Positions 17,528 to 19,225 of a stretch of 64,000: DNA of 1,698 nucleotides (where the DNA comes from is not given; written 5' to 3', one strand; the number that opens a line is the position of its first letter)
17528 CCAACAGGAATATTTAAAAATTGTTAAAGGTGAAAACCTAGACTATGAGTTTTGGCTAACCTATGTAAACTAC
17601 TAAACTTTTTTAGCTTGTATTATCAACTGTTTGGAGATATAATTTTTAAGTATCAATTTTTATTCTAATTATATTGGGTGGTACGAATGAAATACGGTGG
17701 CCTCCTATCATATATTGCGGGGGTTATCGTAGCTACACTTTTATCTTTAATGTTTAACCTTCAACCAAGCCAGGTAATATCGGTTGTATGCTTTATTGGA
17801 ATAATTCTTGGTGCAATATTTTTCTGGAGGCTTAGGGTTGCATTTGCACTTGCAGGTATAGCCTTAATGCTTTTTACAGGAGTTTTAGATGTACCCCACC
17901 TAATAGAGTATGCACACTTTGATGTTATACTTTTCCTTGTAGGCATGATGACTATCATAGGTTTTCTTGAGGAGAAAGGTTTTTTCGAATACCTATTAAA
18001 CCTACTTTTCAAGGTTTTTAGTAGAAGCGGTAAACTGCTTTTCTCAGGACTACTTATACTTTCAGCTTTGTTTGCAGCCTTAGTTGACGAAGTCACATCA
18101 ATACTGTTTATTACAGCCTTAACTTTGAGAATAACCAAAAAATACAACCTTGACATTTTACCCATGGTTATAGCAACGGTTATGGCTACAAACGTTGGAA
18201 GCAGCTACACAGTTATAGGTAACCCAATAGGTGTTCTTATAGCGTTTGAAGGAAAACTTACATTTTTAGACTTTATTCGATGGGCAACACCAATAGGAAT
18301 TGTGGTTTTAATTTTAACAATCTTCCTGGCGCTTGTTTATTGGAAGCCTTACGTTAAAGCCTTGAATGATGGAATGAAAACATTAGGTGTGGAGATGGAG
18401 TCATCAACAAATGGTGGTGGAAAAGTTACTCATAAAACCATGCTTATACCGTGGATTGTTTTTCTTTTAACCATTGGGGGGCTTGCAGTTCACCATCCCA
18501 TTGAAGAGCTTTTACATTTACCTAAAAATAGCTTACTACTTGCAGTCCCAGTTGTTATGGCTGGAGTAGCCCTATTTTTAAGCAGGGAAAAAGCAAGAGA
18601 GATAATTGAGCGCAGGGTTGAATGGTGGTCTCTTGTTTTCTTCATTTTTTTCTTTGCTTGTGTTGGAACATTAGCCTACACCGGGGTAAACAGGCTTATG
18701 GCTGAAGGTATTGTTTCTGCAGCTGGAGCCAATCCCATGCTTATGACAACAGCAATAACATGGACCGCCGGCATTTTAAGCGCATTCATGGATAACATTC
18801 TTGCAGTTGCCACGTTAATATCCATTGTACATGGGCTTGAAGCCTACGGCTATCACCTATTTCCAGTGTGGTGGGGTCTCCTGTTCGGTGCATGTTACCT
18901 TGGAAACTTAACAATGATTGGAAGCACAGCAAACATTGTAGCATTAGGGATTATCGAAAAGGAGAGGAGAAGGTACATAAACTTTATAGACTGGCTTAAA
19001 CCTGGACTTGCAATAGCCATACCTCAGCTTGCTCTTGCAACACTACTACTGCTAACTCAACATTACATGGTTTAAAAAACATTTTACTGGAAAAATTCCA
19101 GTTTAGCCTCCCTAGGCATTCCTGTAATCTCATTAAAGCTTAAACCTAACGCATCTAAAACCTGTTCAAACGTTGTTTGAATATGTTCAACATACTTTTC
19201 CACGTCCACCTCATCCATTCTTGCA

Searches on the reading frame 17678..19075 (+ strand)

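Call 62: search_protein_families(library=pfam, proteins=[window:17678-19075:+], max_evalue=0.001)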
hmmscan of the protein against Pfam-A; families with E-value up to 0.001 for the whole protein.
window:17678-19075:+ (465 aa): 3 families
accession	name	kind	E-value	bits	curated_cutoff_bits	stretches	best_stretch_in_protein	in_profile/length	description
PF03600.22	CitMHS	-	3.6e-47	161.5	31.9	1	47-404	5-336/336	Citrate transporter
PF02040.21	ArsB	-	3e-06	27.3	22.2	1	57-454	26-415/423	Arsenical pump membrane protein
PF00939.25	Na_sulph_symp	-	4.9e-05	23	27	1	23-224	260-468/472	Sodium:sulfate symporter transmembrane region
